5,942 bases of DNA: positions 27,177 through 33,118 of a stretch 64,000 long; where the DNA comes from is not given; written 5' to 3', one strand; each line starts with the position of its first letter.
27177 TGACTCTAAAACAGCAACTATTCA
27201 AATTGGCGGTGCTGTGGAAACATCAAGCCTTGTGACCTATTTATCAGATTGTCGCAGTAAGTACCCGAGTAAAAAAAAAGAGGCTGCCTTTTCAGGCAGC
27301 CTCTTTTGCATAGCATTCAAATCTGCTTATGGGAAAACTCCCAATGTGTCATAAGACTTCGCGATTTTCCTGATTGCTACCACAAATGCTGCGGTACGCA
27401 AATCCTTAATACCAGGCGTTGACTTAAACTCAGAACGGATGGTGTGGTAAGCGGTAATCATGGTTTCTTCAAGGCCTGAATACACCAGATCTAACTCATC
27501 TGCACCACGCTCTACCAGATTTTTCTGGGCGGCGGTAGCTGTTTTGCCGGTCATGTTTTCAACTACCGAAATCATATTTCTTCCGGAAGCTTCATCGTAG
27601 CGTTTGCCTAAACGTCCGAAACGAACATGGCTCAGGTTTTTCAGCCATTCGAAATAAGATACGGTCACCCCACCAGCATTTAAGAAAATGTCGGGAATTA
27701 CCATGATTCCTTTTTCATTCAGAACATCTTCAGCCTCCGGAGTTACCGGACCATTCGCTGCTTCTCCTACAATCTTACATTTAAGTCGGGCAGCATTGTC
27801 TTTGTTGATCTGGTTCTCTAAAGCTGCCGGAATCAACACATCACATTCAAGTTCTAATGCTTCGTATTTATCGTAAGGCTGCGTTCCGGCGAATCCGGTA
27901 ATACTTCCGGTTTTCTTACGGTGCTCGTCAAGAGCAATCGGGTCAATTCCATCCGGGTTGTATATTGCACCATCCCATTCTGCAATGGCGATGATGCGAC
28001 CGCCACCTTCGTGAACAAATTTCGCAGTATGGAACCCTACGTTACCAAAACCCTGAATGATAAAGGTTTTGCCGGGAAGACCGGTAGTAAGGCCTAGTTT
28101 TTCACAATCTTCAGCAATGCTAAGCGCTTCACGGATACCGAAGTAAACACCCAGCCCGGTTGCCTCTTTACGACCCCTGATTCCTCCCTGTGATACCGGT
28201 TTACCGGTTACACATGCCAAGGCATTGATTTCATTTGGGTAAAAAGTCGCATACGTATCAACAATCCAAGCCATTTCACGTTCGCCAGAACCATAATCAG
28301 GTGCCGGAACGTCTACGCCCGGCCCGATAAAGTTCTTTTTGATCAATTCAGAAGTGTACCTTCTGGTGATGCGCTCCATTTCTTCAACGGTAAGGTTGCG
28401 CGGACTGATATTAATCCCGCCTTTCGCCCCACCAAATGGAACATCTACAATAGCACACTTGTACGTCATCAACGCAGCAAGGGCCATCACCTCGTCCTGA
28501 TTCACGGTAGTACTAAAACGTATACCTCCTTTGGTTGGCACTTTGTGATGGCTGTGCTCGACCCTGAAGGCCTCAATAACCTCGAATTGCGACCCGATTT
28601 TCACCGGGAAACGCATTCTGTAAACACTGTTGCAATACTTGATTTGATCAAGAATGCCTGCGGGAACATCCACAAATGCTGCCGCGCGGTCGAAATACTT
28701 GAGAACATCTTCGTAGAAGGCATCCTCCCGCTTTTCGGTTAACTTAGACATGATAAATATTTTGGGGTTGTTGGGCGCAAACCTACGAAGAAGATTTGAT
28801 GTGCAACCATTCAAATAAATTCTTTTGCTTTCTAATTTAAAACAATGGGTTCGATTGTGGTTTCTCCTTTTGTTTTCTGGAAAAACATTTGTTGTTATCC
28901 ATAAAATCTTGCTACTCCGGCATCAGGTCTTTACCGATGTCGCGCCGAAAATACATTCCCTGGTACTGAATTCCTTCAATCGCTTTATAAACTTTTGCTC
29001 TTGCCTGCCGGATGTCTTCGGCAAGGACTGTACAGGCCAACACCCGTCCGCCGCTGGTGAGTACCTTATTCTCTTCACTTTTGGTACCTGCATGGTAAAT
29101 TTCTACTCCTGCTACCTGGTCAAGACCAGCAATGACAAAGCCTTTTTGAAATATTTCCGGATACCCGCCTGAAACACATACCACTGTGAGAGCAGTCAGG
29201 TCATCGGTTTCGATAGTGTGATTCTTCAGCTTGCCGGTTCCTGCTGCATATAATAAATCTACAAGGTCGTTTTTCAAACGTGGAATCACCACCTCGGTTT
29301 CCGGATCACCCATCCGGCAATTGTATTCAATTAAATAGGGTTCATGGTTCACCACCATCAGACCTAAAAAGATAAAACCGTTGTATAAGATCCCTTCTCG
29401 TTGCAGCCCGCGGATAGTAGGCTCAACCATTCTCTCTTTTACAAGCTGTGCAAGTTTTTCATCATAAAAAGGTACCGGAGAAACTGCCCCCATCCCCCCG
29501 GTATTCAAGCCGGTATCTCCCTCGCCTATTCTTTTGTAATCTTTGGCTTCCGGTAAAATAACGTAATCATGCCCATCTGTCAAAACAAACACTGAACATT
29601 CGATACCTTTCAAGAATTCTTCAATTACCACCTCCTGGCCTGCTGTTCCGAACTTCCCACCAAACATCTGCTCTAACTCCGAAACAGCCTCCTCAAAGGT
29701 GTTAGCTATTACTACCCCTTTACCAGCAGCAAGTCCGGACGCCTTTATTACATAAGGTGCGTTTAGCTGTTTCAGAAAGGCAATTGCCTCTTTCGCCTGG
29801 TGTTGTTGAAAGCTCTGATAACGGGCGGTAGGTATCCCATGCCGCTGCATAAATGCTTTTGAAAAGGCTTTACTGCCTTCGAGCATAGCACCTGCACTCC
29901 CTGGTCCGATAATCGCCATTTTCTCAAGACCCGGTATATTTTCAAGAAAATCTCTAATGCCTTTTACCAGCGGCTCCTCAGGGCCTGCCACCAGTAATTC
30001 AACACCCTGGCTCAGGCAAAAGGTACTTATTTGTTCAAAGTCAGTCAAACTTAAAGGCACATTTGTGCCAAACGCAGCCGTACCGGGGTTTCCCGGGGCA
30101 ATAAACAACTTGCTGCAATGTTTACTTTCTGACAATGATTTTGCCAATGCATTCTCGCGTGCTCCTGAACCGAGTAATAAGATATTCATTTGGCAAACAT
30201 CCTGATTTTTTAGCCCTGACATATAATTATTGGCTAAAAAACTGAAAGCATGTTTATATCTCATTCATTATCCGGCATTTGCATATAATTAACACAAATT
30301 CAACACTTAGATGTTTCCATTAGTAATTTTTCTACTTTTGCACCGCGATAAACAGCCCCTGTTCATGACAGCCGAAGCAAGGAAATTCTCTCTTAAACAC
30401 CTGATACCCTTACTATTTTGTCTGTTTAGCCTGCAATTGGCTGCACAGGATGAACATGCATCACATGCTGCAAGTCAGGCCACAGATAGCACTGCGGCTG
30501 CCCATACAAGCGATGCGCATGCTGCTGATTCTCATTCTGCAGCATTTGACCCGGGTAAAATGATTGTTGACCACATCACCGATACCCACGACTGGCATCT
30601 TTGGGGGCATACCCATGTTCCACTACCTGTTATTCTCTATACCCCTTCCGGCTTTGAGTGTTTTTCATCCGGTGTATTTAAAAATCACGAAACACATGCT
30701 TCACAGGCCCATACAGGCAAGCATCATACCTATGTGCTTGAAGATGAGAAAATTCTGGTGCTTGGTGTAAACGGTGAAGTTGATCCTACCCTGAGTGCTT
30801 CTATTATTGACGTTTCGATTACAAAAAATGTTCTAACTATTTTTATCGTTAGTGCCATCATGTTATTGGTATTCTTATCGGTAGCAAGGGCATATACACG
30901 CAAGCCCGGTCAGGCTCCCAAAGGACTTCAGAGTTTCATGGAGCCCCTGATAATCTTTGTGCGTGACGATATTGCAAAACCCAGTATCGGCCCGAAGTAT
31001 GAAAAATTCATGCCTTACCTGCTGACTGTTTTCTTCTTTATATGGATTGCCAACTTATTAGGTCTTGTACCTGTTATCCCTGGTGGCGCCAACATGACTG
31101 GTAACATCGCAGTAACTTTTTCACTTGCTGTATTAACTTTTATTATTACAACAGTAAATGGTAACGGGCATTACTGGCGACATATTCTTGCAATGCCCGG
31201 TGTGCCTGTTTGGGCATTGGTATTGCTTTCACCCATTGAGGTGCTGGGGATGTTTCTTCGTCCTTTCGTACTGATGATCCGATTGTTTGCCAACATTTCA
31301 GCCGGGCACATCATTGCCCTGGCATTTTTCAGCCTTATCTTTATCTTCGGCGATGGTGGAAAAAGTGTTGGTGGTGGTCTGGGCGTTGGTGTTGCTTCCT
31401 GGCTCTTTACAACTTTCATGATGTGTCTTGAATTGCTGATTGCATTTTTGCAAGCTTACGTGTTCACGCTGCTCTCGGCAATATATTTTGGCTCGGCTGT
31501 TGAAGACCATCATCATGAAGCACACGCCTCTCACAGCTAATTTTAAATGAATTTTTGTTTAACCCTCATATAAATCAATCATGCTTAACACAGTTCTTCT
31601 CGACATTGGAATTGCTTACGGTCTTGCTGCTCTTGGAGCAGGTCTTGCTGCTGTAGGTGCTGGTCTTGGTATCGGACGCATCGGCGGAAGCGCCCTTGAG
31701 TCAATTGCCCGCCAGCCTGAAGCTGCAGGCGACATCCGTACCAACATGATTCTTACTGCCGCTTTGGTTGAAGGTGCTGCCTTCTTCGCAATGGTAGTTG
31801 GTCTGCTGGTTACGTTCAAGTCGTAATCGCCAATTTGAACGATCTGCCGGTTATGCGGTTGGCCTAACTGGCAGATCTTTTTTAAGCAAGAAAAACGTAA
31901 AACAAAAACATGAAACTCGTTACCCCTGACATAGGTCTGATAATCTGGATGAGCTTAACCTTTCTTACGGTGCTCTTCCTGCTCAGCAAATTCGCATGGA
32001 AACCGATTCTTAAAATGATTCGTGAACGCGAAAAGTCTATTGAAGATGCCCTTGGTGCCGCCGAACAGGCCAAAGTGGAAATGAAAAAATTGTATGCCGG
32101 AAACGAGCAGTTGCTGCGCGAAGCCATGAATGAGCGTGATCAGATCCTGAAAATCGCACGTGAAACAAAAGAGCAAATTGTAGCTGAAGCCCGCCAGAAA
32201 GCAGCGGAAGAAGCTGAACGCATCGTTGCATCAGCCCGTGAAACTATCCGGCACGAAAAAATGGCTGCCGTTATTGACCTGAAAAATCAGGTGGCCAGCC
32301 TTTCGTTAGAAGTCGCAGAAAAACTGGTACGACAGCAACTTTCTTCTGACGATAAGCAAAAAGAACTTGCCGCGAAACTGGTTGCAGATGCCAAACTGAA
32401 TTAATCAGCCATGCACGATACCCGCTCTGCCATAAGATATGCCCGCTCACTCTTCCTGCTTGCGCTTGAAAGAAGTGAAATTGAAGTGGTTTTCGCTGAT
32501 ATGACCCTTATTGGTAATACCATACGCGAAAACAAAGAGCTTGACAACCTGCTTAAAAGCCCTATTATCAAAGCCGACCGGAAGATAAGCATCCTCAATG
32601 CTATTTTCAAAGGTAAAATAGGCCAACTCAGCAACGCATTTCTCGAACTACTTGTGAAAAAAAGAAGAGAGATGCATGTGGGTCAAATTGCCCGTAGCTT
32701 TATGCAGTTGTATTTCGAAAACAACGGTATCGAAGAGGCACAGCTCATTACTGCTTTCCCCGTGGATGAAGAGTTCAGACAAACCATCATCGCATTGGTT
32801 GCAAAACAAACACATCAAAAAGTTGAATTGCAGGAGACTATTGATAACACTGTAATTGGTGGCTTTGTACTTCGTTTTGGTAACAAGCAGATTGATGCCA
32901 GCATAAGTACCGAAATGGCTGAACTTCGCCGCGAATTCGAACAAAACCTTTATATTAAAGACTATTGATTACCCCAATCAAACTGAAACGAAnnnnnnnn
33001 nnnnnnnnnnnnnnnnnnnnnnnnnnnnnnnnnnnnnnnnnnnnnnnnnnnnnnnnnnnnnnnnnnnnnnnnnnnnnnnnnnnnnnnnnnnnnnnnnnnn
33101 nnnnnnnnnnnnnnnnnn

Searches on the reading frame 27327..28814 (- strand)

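Call 74: search_protein_families(library=pfam, proteins=[window:27327-28814:-], max_evalue=0.001)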
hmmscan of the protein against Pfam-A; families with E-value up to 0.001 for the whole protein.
window:27327-28814:- (495 aa): 3 families
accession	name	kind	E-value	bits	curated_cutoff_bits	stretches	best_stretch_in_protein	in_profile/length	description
PF00208.27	ELFV_dehydrog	-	6.1e-59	200.1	23.4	1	210-422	1-211/241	Glutamate/Leucine/Phenylalanine/Valine dehydrogenase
PF02812.23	ELFV_dehydrog_N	-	8.7e-48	161.7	25.3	1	63-189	3-128/129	Glu/Leu/Phe/Val dehydrogenase, dimerisation domain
PF05088.18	Bac_GDH_CD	-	0.00045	19.3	22.8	0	339-389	397-447/497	Bacterial NAD-glutamate dehydrogenase, catalytic domain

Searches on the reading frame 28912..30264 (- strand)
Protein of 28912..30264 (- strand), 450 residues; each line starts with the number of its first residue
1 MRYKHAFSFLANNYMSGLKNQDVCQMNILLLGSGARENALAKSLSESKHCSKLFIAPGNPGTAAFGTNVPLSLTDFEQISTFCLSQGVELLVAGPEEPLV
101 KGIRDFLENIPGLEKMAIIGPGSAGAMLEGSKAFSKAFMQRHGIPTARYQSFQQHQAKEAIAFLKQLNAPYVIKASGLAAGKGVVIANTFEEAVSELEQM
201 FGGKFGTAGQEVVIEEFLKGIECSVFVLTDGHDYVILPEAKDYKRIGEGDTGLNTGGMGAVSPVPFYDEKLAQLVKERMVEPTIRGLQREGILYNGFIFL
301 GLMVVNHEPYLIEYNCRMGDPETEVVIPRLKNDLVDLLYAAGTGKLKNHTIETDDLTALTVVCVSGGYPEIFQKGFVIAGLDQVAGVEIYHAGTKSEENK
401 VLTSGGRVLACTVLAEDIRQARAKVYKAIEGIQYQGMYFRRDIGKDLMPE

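Call 74: search_protein_families(library=pfam, proteins=[window:28912-30264:-], max_evalue=0.001)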
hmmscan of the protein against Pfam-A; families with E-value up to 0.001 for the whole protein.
window:28912-30264:- (450 aa): 7 families
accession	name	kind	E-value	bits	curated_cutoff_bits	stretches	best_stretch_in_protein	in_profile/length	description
PF01071.24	GARS_A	-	1.1e-71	241.2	27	1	130-323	1-194/194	Phosphoribosylglycinamide synthetase, ATP-grasp (A) domain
PF02844.21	GARS_N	-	5.1e-29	101.4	29.5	1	26-129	1-100/100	Phosphoribosylglycinamide synthetase, N domain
PF02843.22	GARS_C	-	9.1e-29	100.1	34.8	1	358-445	1-91/92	Phosphoribosylglycinamide synthetase, C domain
PF02786.22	CPSase_L_D2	-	3e-08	33.9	19.8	1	134-318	4-180/211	Carbamoyl-phosphate synthase L chain, ATP binding domain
PF02655.19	ATP-grasp_3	-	5.3e-07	30.3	23.2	1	139-318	11-157/160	ATP-grasp domain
PF02222.28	ATP-grasp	-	4.4e-06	26.9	27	1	138-219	2-77/179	ATP-grasp domain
PF07478.18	Dala_Dala_lig_C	-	7.2e-05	22.8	24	1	138-234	1-97/204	D-ala D-ala ligase C-terminus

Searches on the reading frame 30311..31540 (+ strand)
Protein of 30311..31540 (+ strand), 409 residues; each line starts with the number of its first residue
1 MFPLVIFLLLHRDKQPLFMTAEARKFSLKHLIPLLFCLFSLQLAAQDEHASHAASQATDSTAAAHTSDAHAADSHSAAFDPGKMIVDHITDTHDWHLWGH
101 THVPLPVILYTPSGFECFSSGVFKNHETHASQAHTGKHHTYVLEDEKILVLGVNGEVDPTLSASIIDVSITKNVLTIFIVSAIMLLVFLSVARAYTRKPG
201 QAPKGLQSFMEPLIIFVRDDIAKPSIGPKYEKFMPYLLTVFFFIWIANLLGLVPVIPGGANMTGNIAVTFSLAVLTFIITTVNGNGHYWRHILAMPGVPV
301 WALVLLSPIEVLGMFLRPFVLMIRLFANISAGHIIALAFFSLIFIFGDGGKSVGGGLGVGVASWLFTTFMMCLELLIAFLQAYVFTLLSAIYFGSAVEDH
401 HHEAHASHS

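Call 74: search_protein_families(library=pfam, proteins=[window:30311-31540:+], max_evalue=0.001)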
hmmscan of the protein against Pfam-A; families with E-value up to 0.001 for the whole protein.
window:30311-31540:+ (409 aa): 1 family
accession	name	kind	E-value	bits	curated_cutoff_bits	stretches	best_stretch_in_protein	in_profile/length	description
PF00119.25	ATP-synt_A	-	1.3e-57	195.6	33.9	1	175-393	2-216/217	ATP synthase A chain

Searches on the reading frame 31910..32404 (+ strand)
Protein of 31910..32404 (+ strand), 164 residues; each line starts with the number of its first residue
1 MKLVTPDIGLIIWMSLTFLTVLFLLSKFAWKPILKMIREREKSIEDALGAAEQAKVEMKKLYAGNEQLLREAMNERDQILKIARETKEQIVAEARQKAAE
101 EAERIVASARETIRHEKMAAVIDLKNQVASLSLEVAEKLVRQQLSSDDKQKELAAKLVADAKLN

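Call 74: search_protein_families(library=pfam, proteins=[window:31910-32404:+], max_evalue=0.001)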
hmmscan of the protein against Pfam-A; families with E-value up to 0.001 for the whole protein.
window:31910-32404:+ (164 aa): 1 family
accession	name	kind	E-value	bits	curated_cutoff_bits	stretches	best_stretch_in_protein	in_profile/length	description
PF00430.23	ATP-synt_B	-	3.8e-27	95.4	28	1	11-140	2-131/132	ATP synthase B/B' CF(0)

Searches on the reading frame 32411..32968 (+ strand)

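Call 74: search_protein_families(library=pfam, proteins=[window:32411-32968:+], max_evalue=0.001)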
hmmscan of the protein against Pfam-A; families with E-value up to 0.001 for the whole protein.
window:32411-32968:+ (185 aa): 1 family
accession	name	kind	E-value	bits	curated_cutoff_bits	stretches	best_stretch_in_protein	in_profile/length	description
PF00213.23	OSCP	-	7.5e-41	140.5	22.3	1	8-175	3-171/172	ATP synthase delta (OSCP) subunit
